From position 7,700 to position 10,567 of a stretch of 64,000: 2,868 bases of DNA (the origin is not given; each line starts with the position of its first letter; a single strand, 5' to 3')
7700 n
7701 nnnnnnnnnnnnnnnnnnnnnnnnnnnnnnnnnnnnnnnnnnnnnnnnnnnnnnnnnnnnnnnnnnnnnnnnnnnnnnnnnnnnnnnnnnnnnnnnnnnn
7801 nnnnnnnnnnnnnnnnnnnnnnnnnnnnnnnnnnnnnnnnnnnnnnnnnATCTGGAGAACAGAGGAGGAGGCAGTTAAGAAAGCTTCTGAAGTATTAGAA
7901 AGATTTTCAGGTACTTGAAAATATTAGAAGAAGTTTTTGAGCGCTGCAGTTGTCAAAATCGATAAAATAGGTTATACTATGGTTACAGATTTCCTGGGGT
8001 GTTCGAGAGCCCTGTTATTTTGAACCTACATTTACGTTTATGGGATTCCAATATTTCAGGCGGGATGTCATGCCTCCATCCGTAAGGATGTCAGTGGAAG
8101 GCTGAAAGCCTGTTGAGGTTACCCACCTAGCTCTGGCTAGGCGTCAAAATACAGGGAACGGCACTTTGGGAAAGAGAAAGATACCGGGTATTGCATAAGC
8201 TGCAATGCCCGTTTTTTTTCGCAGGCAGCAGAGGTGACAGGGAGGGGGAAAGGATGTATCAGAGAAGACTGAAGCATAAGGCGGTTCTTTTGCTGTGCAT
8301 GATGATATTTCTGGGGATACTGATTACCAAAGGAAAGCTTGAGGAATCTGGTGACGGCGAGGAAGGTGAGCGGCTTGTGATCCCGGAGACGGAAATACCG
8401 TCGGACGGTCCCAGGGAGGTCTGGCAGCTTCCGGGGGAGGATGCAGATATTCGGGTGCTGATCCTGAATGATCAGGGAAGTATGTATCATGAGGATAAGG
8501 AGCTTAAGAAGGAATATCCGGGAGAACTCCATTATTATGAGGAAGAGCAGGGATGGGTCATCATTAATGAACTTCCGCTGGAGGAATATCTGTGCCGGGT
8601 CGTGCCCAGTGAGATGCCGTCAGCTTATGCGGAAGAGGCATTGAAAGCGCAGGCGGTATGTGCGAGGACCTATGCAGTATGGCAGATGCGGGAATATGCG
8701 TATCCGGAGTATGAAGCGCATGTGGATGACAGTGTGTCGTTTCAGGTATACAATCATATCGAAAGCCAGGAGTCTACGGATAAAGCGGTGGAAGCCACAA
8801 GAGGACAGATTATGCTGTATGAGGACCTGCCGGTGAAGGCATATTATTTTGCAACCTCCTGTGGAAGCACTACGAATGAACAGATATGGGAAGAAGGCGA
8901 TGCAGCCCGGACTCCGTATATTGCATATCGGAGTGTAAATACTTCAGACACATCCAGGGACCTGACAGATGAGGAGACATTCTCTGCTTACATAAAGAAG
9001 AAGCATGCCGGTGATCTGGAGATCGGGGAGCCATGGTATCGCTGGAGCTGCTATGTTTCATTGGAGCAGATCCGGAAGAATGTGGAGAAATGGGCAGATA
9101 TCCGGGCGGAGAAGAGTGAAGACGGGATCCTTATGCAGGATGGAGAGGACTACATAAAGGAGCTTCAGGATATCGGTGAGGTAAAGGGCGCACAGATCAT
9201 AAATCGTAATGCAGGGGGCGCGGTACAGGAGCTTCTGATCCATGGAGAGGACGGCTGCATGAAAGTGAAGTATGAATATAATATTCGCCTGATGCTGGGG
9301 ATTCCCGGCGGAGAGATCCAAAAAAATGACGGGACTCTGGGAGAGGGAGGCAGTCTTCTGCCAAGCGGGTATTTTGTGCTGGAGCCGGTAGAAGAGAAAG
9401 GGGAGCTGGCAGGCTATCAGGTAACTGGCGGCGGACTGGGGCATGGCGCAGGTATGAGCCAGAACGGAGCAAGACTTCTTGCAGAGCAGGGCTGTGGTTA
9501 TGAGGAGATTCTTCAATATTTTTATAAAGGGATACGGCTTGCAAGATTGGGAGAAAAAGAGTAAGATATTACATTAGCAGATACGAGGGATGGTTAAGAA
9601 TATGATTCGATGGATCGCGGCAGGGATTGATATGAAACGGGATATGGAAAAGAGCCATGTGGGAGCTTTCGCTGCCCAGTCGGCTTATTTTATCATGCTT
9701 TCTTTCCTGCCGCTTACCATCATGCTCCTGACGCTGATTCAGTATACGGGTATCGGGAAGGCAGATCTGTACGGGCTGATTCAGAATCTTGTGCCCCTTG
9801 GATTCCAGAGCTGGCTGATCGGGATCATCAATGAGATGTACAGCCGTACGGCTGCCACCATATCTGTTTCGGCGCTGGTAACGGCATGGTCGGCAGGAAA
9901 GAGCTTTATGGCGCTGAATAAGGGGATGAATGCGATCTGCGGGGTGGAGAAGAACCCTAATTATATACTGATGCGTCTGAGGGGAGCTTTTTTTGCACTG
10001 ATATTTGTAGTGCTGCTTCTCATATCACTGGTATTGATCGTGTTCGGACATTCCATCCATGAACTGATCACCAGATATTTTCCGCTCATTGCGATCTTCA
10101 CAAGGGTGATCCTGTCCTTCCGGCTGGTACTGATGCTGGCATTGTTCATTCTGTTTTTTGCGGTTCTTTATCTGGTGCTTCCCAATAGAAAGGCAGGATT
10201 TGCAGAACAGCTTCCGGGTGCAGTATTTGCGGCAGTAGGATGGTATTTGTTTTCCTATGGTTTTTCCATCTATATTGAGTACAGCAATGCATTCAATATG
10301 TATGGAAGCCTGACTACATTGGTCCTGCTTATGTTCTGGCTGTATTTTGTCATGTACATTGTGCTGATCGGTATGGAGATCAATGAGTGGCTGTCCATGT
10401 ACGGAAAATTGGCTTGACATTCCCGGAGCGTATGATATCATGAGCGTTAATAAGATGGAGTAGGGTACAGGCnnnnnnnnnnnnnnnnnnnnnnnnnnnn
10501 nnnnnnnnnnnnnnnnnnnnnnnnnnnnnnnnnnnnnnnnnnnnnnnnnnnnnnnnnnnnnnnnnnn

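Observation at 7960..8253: Unassigned ~260-nt structured RNA ending in a terminator 32 nt before spoIID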

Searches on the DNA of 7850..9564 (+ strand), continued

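Call 39: search_rna_families(sources=[L061, L062, L063, L064, L065, L034, L035, L044, L046, L052, L056], threshold=gathering)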
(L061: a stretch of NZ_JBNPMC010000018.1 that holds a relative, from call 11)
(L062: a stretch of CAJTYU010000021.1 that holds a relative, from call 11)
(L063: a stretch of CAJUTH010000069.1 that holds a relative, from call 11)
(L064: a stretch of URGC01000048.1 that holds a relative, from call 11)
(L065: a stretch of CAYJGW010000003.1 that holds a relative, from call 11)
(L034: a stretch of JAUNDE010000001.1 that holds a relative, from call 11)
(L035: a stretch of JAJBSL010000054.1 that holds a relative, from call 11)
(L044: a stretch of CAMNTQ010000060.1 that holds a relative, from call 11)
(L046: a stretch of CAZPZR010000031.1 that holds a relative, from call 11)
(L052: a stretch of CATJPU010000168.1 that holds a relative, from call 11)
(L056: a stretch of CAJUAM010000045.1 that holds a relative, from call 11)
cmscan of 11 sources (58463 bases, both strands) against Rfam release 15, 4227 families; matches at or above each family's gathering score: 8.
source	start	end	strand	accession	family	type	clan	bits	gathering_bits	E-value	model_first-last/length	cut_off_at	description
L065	4814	5034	+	RF00230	T-box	Cis-reg; leader;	-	131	93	7e-29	1-219/219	no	T-box leader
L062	4825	5053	+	RF00230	T-box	Cis-reg; leader;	-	121.7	93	1.8e-26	1-219/219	no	T-box leader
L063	2595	2823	+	RF00230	T-box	Cis-reg; leader;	-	120.4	93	3.9e-26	1-219/219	no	T-box leader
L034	2406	2632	+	RF00230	T-box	Cis-reg; leader;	-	111.2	93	8.9e-24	1-219/219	no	T-box leader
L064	1616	1796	+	RF00013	6S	Gene;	-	74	46.4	9e-13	1-187/187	no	6S / SsrS RNA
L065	2168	2349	+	RF00013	6S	Gene;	-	64.3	46.4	1.9e-10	1-187/187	no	6S / SsrS RNA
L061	2155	2336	+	RF00013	6S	Gene;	-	57.5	46.4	8e-09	1-187/187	no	6S / SsrS RNA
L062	2263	2445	+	RF00013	6S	Gene;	-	55.8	46.4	2e-08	1-187/187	no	6S / SsrS RNA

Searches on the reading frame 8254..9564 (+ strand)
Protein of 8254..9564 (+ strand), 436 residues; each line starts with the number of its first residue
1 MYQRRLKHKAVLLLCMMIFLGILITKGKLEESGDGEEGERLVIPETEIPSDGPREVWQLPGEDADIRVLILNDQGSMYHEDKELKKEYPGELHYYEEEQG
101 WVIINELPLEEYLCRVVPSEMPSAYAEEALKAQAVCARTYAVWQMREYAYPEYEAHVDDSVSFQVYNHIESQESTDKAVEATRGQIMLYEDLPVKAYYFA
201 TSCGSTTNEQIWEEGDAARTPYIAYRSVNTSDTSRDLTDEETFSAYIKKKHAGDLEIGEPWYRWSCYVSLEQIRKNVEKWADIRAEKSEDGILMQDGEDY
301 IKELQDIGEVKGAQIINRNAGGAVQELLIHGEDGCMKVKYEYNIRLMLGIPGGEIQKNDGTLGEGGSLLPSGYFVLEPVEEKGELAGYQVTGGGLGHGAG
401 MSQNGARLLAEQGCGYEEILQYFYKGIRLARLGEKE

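Call 7: search_protein_families(library=pfam, proteins=[window:8254-9564:+])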
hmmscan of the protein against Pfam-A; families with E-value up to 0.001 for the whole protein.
window:8254-9564:+ (436 aa): 1 family
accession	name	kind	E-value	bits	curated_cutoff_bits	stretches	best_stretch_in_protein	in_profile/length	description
PF08486.15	SpoIID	-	4e-29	101.5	23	1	98-189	2-97/97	Stage II sporulation protein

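Call 9: find_homologous_proteins(query=window:8254-9564:+)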
Query window:8254-9564:+ (436 aa): 6988 proteins with E <= 0.001 among 8000 candidates; the best 120 are listed.
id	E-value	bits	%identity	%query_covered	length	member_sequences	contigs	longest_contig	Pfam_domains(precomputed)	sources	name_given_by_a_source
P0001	3.7e-294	993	100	100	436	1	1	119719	PF08486.16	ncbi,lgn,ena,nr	ncbi:MAG: SpoIID/LytB domain-containing protein [Clostridiales bacterium]|nr:SpoIID/LytB domain-cont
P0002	7.3e-208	709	72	99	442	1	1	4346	PF08486.16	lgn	-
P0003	1.4e-207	708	72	99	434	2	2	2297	PF08486.16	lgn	-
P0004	3.3e-205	700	73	99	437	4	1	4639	PF08486.16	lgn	-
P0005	3.2e-203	693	69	99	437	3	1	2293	PF08486.16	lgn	-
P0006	9.4e-203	692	72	99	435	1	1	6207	PF08486.16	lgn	-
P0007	3.1e-202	690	70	99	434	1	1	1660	PF08486.16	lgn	-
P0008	3.5e-202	690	71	99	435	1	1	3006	PF08486.16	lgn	-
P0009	6.3e-202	689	71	99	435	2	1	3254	PF08486.16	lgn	-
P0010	1.9e-201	688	70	99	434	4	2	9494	PF08486.16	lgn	-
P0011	3.2e-201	687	70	99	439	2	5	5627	PF08486.16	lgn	-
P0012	3.3e-201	687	74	96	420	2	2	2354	PF08486.16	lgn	-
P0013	9.2e-201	685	70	99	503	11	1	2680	PF08486.16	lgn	-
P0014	1.1e-200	685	69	99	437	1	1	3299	PF08486.16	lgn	-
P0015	3.5e-200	683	70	99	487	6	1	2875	PF08486.16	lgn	-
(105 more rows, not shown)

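Call 11: find_related_loci(query=A1, collection=genome_contigs, flank=3000)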
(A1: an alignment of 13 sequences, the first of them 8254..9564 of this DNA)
Query A1 (436 aa) in genome_contigs; peptide patterns used: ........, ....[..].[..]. (x = any residue, [..] = any of these).
99 stretches matched a pattern; 65 encode a relative of the query (tblastn E <= 1e-3); 65 distinct loci.
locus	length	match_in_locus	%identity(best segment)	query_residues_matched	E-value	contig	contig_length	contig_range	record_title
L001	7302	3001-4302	72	1-432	0e+0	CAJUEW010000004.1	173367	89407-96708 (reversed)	MAG TPA_asm: uncultured Lachnospiraceae bacterium isolate MGBC129972 genome assembly, contig: MGBC129972.4, whole genome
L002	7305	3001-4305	69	1-432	0e+0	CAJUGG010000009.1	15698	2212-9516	MAG TPA_asm: uncultured Lachnospiraceae bacterium isolate MGBC132302 genome assembly, contig: MGBC132302.9, whole genome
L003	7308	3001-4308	69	1-432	0e+0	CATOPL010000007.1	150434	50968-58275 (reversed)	MAG TPA_asm: uncultured Lachnospiraceae bacterium isolate MGG28615_1680015491 genome assembly, contig: SRR9205151_77, wh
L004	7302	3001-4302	70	1-432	0e+0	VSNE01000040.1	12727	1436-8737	MAG: Lachnospiraceae bacterium isolate S9761_S13_bin.16 S9761_S13_S9761_S13_bin.16_contig_40, whole genome shotgun seque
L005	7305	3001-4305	69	1-432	0e+0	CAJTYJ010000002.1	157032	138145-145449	MAG TPA_asm: uncultured Lachnospiraceae bacterium isolate MGBC114924 genome assembly, contig: MGBC114924.2, whole genome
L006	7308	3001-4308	69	1-432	0e+0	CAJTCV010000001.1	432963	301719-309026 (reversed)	Lachnospiraceae bacterium isolate B55_55_CC_H genome assembly, contig: MGBC000115.1, whole genome shotgun sequence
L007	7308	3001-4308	68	1-433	0e+0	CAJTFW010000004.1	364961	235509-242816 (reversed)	Lachnospiraceae bacterium isolate B54_54_AM_H genome assembly, contig: MGBC000114.4, whole genome shotgun sequence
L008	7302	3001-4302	70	2-432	0e+0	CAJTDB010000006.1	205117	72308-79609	Lachnospiraceae bacterium isolate B56_56_CC_H genome assembly, contig: MGBC000116.6, whole genome shotgun sequence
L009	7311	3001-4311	68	1-432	0e+0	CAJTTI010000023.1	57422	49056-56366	MAG TPA_asm: uncultured Lachnospiraceae bacterium isolate MGBC113602 genome assembly, contig: MGBC113602.23, whole genom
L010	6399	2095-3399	67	1-432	0e+0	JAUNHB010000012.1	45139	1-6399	MAG: Eubacteriales bacterium isolate S27M_St_57 NODE_419_length_45139_cov_9.997738, whole genome shotgun sequence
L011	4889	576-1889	68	1-432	0e+0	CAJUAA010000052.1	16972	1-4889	MAG TPA_asm: uncultured Lachnospiraceae bacterium isolate MGBC121754 genome assembly, contig: MGBC121754.52, whole genom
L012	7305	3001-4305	69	1-434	0e+0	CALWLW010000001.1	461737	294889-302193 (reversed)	MAG: uncultured Lachnoclostridium sp. isolate BRZ_GB__bin22 genome assembly, contig: BRZ_GB__NODE_10_length_461737_cov_9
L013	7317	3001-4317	69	1-432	0e+0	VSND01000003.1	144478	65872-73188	MAG: Lachnospiraceae bacterium isolate S9779_S26_bin.31 S9779_S26_S9779_S26_bin.31_contig_3, whole genome shotgun sequen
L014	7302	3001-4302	68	1-434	0e+0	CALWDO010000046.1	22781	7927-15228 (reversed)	MAG: uncultured Lachnoclostridium sp. isolate BRZ_IE__bin32 genome assembly, contig: BRZ_IE__NODE_3804_length_22781_cov_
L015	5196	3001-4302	64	1-432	2e-180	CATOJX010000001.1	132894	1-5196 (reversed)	MAG TPA_asm: uncultured Lachnospiraceae bacterium isolate MGG29070_1680015493 genome assembly, contig: SRR9205165_68, wh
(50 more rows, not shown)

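Call 19: search_protein_families(library=ncbifam, proteins=[window:8254-9564:+])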
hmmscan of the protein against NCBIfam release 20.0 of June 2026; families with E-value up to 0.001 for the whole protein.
window:8254-9564:+ (436 aa): 2 families
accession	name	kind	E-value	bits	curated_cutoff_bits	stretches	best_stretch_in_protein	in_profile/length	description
TIGR02669.1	SpoIID_LytB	domain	3.5e-53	181.2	83.3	1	103-430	2-269/270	SpoIID/LytB domain-containing protein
TIGR02870.1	spore_II_D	equivalog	8e-37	127.1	234.75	2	91-244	58-223/338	stage II sporulation protein D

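Call 38: search_solved_structures(query=window:8254-9564:+, max_evalue=0.001)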
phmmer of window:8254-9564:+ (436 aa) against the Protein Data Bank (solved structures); distinct sequences matched with E-value up to 0.001: 3.
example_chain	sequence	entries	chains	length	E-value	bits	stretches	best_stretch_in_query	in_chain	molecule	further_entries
4rwr_A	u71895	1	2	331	1.8e-22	82.8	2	95-245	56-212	Stage II sporulation protein D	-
5i1t_A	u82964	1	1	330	1.8e-16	63.1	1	106-223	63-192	Stage II sporulation protein D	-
5txu_A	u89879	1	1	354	2.5e-16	62.6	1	106-223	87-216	Stage II sporulation protein D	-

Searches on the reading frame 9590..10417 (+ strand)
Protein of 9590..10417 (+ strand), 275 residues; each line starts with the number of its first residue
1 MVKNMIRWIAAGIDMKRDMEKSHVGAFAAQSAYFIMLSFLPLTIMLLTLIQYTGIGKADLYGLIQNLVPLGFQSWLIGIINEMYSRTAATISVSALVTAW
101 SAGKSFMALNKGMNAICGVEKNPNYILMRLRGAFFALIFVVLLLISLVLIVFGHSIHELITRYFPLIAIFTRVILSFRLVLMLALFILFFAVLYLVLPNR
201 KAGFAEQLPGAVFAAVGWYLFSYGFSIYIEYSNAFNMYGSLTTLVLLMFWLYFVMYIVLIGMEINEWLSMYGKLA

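Call 7: search_protein_families(library=pfam, proteins=[window:9590-10417:+])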
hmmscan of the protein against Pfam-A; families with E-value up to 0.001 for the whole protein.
window:9590-10417:+ (275 aa): 1 family
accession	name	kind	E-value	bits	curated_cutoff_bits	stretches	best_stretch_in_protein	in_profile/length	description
PF03631.20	Virul_fac_BrkB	-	5.5e-49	167.6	33.7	1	22-268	3-255/259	Virulence factor BrkB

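Call 19: search_protein_families(library=ncbifam, proteins=[window:9590-10417:+])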
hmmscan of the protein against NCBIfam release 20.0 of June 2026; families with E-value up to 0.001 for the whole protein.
window:9590-10417:+ (275 aa): 4 families
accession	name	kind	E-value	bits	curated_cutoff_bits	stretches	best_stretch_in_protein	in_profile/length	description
TIGR00765.1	yihY_not_rbn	subfamily_domain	2e-24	86.8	73.15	1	15-270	6-258/259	YihY family inner membrane protein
NF002457.0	PRK01637.1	equivalog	1.1e-10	41.2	307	1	14-271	22-277/295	virulence factor BrkB family protein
NF003256.0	PRK04214.1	equivalog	2.4e-07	30.1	500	1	8-271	16-276/412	ribonuclease BN/unknown domain fusion protein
TIGR00766.1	TIGR00766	equivalog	4.8e-07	29.4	213.65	1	26-258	17-250/263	inner membrane protein YhjD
